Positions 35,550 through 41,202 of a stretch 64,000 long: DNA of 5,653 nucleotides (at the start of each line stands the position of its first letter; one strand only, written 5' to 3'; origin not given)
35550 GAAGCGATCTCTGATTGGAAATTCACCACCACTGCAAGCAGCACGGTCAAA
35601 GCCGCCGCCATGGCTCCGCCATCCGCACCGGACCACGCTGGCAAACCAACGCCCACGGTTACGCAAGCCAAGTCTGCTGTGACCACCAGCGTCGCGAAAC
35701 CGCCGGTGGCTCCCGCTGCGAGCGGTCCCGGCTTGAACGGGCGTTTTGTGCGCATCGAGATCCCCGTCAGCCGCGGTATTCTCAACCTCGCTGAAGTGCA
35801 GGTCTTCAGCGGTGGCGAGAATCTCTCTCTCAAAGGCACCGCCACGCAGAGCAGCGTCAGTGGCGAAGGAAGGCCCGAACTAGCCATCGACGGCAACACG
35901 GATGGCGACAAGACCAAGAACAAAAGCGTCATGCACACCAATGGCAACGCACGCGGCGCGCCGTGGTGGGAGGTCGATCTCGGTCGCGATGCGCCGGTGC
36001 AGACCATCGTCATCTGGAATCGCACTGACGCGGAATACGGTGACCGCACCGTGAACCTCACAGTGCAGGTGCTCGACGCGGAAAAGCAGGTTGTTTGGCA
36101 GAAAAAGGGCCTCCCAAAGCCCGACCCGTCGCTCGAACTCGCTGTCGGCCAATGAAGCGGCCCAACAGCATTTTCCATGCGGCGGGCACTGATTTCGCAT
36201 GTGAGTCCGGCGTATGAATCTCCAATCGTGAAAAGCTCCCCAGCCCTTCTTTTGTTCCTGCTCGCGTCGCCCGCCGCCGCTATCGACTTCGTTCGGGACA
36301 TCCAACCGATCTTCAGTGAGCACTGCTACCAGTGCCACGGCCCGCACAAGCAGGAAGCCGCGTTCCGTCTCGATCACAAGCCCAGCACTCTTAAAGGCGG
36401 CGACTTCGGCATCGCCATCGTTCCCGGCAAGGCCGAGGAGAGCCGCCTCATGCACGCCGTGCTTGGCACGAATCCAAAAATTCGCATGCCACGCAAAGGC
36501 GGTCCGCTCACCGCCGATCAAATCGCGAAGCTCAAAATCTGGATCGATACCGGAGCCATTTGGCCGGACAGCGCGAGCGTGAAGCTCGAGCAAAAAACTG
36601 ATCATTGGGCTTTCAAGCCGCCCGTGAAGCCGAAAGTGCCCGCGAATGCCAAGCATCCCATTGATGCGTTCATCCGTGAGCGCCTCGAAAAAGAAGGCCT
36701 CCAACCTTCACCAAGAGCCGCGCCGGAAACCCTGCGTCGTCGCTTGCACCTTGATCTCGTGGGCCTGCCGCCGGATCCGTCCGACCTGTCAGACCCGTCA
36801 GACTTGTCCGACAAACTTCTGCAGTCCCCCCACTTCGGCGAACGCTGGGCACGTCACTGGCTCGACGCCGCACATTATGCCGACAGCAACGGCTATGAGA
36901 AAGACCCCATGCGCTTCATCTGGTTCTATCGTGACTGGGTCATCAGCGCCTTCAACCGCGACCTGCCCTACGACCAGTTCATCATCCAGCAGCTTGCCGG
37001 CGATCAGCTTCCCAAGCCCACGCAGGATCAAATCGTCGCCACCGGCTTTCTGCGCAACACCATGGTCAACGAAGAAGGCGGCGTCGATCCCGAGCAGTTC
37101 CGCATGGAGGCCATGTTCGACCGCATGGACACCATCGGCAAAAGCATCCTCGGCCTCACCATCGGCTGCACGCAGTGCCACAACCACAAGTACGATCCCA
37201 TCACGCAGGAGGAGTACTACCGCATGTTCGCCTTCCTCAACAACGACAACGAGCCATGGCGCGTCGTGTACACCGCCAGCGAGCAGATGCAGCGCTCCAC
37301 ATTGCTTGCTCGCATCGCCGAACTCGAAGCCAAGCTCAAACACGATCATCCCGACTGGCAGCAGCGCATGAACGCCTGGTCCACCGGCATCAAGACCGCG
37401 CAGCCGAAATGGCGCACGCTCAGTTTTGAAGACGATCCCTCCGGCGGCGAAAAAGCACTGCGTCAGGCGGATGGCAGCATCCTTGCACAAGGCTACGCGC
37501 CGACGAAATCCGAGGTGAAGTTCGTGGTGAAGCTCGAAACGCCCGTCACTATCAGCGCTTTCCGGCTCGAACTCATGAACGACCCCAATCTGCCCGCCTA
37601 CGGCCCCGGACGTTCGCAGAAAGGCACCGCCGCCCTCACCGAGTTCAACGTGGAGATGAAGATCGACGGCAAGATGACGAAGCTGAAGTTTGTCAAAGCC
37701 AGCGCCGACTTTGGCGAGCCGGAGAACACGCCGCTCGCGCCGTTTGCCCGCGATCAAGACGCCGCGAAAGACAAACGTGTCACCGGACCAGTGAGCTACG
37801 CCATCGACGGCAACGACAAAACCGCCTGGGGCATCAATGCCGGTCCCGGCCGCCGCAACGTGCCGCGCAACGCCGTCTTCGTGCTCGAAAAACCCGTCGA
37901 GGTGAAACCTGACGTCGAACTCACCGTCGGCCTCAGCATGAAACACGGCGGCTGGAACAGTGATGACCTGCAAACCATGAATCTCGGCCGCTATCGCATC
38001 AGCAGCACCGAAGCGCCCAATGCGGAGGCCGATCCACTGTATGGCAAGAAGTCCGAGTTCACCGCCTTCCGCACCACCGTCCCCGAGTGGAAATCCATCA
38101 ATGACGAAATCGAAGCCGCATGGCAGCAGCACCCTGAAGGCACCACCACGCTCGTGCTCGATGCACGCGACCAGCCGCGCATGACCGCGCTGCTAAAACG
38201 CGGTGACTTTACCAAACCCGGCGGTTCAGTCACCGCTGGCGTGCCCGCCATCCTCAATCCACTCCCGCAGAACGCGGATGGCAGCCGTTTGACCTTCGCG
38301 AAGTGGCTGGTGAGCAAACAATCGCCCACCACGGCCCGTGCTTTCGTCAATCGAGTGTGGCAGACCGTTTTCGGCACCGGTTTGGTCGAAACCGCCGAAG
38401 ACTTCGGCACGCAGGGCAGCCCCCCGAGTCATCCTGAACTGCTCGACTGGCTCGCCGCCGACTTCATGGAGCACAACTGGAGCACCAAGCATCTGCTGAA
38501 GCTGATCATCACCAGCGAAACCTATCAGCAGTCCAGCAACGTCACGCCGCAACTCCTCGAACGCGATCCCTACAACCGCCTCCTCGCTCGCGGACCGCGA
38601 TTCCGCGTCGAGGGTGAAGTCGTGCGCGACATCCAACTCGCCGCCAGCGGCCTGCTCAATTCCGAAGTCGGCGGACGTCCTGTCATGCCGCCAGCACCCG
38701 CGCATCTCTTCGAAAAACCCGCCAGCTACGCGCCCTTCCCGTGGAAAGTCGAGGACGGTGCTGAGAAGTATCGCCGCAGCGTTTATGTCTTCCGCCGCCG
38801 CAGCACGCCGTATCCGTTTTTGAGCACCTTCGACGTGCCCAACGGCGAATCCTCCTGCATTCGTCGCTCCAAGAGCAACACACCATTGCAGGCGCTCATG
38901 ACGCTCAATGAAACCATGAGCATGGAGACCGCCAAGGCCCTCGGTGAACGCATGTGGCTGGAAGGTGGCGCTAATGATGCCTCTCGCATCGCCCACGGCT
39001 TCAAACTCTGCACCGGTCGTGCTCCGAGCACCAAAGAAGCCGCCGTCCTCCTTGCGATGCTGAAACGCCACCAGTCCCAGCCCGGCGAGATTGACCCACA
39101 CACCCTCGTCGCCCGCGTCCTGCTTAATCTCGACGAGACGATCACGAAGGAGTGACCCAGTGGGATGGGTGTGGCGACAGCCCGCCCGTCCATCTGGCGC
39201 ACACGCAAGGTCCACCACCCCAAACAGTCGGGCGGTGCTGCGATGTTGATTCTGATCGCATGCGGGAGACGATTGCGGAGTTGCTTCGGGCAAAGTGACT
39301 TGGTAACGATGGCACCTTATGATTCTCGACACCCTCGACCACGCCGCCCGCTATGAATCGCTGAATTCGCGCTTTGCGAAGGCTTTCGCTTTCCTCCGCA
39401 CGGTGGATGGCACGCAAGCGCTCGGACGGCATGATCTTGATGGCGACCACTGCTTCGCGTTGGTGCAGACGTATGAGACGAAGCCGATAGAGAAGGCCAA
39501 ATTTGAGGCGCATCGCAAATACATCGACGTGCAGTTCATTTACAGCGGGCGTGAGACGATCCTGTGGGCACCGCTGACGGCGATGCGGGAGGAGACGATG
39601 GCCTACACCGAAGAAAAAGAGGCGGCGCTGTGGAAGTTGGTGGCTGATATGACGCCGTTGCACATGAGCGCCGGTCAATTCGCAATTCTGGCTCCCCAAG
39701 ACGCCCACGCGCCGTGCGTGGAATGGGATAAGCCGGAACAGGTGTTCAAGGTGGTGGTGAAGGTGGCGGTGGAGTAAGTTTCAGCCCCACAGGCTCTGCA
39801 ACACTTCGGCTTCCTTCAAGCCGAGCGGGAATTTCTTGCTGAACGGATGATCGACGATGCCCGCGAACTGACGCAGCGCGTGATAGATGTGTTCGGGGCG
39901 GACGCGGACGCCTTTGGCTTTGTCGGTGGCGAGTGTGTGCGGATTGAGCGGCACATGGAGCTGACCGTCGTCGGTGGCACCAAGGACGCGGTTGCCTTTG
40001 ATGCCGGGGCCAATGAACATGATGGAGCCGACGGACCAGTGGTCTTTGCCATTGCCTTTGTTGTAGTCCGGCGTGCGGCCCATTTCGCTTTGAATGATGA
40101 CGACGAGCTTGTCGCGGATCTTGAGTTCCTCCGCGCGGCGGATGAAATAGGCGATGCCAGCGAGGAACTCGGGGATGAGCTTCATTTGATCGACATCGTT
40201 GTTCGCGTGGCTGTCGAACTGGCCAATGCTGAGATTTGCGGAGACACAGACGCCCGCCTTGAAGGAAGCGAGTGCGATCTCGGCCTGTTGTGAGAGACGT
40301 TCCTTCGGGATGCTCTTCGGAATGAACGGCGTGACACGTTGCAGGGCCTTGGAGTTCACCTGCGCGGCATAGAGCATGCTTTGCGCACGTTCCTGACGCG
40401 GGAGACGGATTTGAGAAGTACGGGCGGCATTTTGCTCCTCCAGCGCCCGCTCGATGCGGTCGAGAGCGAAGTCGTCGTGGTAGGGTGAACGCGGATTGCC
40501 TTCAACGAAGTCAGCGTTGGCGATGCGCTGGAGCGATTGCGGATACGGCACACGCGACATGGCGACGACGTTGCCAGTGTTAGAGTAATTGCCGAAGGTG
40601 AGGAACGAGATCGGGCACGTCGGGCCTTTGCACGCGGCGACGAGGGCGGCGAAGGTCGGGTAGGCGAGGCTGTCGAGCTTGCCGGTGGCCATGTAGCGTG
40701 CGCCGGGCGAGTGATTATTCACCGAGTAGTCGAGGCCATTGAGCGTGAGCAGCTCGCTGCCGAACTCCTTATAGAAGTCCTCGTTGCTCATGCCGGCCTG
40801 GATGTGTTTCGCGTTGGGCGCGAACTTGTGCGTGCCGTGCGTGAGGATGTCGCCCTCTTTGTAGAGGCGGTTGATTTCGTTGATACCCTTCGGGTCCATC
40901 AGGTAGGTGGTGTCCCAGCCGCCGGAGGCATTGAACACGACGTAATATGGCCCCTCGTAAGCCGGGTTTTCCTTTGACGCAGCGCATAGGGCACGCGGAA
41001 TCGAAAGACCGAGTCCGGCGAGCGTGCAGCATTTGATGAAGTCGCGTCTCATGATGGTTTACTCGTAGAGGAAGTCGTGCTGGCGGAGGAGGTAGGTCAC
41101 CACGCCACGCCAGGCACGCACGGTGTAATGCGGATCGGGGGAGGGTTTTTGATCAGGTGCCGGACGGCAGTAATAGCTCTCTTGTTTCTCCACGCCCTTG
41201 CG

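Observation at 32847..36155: Tandem receptor-like atypical Ser/Thr kinases with F-type-lectin / discoidin ectodomains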

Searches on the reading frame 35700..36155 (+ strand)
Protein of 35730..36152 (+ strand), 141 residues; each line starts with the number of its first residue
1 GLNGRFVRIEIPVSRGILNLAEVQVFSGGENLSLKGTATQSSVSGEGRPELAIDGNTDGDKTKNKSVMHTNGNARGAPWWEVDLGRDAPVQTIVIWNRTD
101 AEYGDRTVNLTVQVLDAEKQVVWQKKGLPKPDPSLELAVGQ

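Call 28: predict_structure(alignment_id=A1)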
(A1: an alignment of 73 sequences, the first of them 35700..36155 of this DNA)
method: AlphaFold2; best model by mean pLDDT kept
length: 151 residues; sequences in the alignment: 73
mean_pLDDT: 92.0   pTM: 0.88
mean pLDDT of the five models: 92.0, 91.7, 90.9, 90.6, 89.0
residues with pLDDT >= 90: 117; 70-90: 25; 50-70: 7; < 50: 2
segments of 3 or more residues with pLDDT < 50: none
pLDDT, mean of each block of 10 residues (from residue 1): 61 96 91 96 98 94 95 90 94 98 95 87 98 96 93 66
secondary structure, 60 per line:
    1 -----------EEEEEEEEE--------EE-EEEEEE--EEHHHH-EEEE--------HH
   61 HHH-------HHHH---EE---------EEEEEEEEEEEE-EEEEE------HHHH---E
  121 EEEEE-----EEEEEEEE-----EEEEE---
elements in order: E12-20 E32-37 H42-45 E47-50 H59-63 H71-74 E89-100 E102-106 H113-116 E120-125 E131-138 E144-148

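Call 31: fold_search(model_id=the predicted structure, library=pdb)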
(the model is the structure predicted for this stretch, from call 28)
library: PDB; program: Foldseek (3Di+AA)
matches with E <= 10: 358; with E <= 0.001: 9
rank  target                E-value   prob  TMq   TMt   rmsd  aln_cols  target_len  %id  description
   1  2j1t_A                2.1e-04  1.00  0.66  0.73   1.9       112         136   36  Structure of a Streptococcus pneumoniae fucose binding module in complex with the Lewis Y antigen (released 2006-09-06)
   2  2j1r_A                2.2e-04  1.00  0.67  0.71   2.6       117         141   35  Structure of a Streptococcus pneumoniae fucose binding module (released 2006-09-06)
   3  2j1r_B                2.3e-04  1.00  0.66  0.72   2.0       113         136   35  Structure of a Streptococcus pneumoniae fucose binding module (released 2006-09-06)
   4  4gwj_A                2.8e-04  1.00  0.67  0.71   2.0       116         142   33  His 62 mutant of the lectin binding domain of Lectinolysin complexed with Lewis b (released 2012-11-21)
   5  3le0                  3.8e-04  1.00  0.66  0.70   1.4       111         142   33  Lectin Domain of Lectinolysin complexed with Glycerol (released 2010-12-29)
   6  4gwi_A                5.8e-04  1.00  0.67  0.70   2.0       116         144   33  His 62 mutant of the lectin binding domain of lectinolysin complexed with Lewis y (released 2012-11-21)
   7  2j22                  7.4e-04  1.00  0.65  0.72   1.6       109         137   31  Structure of a Streptococcus pneumoniae fucose binding module, SpX-3 (released 2006-09-06)
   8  3lei                  8.3e-04  1.00  0.66  0.69   1.5       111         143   33  Lectin Domain of Lectinolysin complexed with Fucose (released 2010-12-29)
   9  3lek_A                8.8e-04  1.00  0.66  0.70   1.5       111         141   33  Lectin Domain of Lectinolysin complexed with Lewis B Antigen (released 2010-12-29)
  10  3cqo_A                3.4e-02  0.98  0.56  0.31  17.4       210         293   19  Crystal structure of a f-lectin (fucolectin) from morone saxatilis (striped bass) serum (released 2009-04-28)
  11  4ajv                  5.4e-02  0.06  0.17  0.16  17.1       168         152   10  Structure of mouse ZP-C domain of TGF-Beta-Receptor-3 (released 2013-02-27)
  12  4gt0_B                6.1e-02  0.02  0.09  0.05  26.9       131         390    9  Structure of dengue virus serotype 1 sE containing stem to residue 421 (released 2012-12-19)
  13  3rkp_B                7.4e-02  0.18  0.25  0.14  12.7       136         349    7  Crystal structure of BcpA*(D312A), the major pilin subunit of Bacillus cereus (released 2012-05-30)
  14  5kyh_A                7.4e-02  0.08  0.18  0.12  15.0       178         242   10  Structure of Iho670 Flagellar-like Filament (released 2016-09-07)
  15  3kpt_A                7.8e-02  0.15  0.23  0.13  13.9       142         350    6  Crystal structure of BcpA, the major pilin subunit of Bacillus cereus (released 2009-11-24)
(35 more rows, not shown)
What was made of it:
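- Model pLDDT 92; the nine best Foldseek hits are all fucose-binding modules, several solved with fucose or Lewis antigens (calls 28, 31).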

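Call 34: search_solved_structures(query=window:35730-36152:+, max_evalue=0.01, show_alignments=0)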
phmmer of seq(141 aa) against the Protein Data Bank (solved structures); distinct sequences matched with E-value up to 0.01: 6.
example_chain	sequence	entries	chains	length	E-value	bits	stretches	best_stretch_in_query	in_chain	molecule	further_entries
3cqo_A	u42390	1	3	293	1.1e-20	77.1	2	3-102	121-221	FBP32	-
4gwi_A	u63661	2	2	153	8.7e-14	54.8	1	30-123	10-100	Platelet aggregation factor Sm-hPAF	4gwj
3le0_A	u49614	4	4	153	1.2e-13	54.3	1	30-123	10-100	Platelet aggregation factor Sm-hPAF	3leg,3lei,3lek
2j1r_A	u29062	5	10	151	7.6e-13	51.7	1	28-124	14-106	FUCOLECTIN-RELATED PROTEIN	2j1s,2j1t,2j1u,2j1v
2j22_A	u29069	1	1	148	7.9e-13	51.7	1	31-120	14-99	FUCOLECTIN-RELATED PROTEIN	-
1k12_A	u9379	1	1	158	3e-06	30.4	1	30-106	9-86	LECTIN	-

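Call 37: find_homologous_proteins(query=window:35730-36152:+, max_evalue=0.00001)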
Query seq(141 aa) (141 aa): 198 proteins with E <= 0.00001 among 222 candidates; the best 120 are listed.
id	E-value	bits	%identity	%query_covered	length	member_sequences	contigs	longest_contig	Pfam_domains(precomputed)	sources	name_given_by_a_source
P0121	8.2e-55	202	66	95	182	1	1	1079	PF00754.32,PF22633.4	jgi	jgi:hypothetical protein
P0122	5.3e-54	200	65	100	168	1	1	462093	PF00754.32,PF22633.4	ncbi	-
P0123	1.8e-46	175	57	99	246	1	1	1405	PF00754.32,PF22633.4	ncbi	-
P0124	1.3e-45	173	56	98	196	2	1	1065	PF00754.32,PF22633.4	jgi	jgi:hypothetical protein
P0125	3.3e-45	171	55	99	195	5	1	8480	PF00754.32,PF22633.4,PF24135.2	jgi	jgi:hypothetical protein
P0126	1.1e-44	170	56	98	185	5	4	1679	PF00754.32,PF22633.4,PF24135.2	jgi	jgi:hypothetical protein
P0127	4.1e-38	148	67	70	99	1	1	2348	PF22633.4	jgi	jgi:hypothetical protein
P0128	2.8e-35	139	54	100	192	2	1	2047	PF00754.32,PF22633.4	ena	-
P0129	3.1e-32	129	51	95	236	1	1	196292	PF00754.32,PF22633.4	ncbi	-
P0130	1.2e-31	127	49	96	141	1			PF00754.32,PF22633.4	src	-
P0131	1.9e-31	127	50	98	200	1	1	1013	PF00754.32,PF22633.4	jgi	jgi:hypothetical protein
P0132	2.4e-31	126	54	96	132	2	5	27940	PF00754.32,PF22633.4,PF24135.2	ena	-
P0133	1.7e-29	120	50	99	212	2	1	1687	PF00754.32,PF22633.4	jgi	jgi:hypothetical protein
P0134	5.2e-29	119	46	96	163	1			PF00754.32,PF22633.4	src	-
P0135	1.9e-28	117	49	94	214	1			PF00754.32,PF22633.4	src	-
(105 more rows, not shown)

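Call 64: search_protein_representatives(protein=window:35730-36152:+)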
Query: 141 residues. Proteins with E-value up to 0.001 (for the whole library): 6617; up to 1e-10: 2498; up to 1e-30: 328. The best 150 are listed.
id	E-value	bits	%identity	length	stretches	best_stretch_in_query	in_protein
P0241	1.8e-234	783.0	48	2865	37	30-102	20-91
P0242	1.1e-106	368.9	38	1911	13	1-117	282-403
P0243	4.7e-101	350.6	42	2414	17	3-116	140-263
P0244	1.2e-89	313.6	43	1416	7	4-115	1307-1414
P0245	4.5e-87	305.3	43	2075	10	3-103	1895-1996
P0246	3.1e-85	299.4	41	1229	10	2-101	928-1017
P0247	1.6e-84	297.0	44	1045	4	5-135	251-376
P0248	5.7e-84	295.3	34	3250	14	5-105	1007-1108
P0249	2.6e-82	289.9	40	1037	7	2-101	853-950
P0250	1.3e-80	284.4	44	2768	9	30-101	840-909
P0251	5.0e-79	279.2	49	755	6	1-101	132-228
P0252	1.6e-74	264.6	46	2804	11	28-106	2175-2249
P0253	5.5e-69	246.7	41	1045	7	1-101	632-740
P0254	8.5e-65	233.1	34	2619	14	3-118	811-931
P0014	1.1e-64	232.8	76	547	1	1-140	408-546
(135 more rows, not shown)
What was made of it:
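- Tried and rejected: The exhaustive representative search (call 64) is dominated by giant tandem-FLD proteins, so it cannot count single permuted domains.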

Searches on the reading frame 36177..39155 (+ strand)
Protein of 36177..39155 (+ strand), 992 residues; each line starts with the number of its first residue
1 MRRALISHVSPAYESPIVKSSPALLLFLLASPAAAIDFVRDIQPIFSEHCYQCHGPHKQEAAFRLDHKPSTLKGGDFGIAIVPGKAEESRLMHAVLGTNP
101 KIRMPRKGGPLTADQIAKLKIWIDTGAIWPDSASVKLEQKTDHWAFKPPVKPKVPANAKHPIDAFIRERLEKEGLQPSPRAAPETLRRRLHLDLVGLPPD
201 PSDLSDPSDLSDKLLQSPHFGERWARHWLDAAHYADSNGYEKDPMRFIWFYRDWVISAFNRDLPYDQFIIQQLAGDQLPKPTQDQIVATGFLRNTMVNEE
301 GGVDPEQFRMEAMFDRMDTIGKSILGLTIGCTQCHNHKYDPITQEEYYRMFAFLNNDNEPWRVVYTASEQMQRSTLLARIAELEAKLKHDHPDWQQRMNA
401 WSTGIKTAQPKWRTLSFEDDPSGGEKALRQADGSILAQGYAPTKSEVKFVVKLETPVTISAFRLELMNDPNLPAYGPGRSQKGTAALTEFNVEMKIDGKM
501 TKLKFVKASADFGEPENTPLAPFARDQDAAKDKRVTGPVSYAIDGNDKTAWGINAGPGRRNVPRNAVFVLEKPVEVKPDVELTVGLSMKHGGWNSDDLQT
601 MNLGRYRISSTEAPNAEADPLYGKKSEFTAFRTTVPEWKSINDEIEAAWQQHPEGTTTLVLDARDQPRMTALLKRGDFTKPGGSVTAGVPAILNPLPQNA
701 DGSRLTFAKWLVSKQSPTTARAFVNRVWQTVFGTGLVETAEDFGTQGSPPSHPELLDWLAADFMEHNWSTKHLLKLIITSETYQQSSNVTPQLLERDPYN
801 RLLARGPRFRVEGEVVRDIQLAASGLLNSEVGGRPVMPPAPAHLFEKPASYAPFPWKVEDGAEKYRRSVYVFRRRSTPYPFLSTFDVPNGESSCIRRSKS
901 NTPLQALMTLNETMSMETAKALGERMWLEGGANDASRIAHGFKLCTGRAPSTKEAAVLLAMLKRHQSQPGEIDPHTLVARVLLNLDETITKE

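Call 12: search_protein_families(library=pfam, proteins=[window:36177-39155:+], max_evalue=0.001)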
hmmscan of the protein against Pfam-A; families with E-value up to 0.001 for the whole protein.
window:36177-39155:+ (992 aa): 4 families
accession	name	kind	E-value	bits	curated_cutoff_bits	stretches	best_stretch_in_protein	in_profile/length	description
PF07587.16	PSD1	-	3.6e-94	315.2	28.5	1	704-961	2-243/244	Protein of unknown function (DUF1553)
PF07583.16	PSCyt2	-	3.4e-76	256.3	29.8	1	161-356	1-206/209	Protein of unknown function (DUF1549)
PF07635.16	PSCyt1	-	6.1e-16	59.2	22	1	50-106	1-57/59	Planctomycete cytochrome C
PF13442.11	Cytochrome_CBB3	-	0.00065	20.4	27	0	40-123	4-68/68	Cytochrome C oxidase, cbb3-type, subunit III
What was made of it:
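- Checked: The immediate, conserved neighbour is a PSCyt1/PSCyt2/PSD1 (DUF1549/DUF1553) protein at 36177-39155 (call 12).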

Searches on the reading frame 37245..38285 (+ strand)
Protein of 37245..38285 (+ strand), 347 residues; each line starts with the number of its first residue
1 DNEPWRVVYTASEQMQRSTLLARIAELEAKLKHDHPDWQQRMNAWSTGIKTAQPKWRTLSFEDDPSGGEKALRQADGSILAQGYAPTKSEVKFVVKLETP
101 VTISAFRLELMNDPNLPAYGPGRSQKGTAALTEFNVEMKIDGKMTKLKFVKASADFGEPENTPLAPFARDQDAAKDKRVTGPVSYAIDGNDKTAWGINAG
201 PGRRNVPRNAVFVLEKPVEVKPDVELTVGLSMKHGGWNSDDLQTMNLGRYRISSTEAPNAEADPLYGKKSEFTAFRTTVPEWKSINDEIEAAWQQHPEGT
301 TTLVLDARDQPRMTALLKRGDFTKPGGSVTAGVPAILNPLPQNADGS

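Call 48: search_protein_families(library=pfam, proteins=[window:37245-38285:+], max_evalue=10)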
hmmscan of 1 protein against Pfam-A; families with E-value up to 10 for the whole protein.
window:37245-38285:+ (347 aa): 0 families

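Call 61: search_solved_structures(query=window:37245-38285:+, max_evalue=10, show_alignments=1)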
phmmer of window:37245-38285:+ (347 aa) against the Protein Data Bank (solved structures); distinct sequences matched with E-value up to 10: 0.
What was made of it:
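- Tried and rejected: The central 347 aa of the PSD1 partner gave no Pfam hit at E ≤ 10 (call 48) and no PDB sequence hit (call 61), so I could not show that it is carbohydrate-binding.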

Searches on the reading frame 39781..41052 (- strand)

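Call 12: search_protein_families(library=pfam, proteins=[window:39781-41052:-], max_evalue=0.001)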
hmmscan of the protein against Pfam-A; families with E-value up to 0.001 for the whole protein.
window:39781-41052:- (423 aa): 1 family
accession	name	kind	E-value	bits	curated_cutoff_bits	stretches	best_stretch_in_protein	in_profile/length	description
PF07394.17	DUF1501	-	2.6e-19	70.1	27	1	250-377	226-356/390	Protein of unknown function (DUF1501)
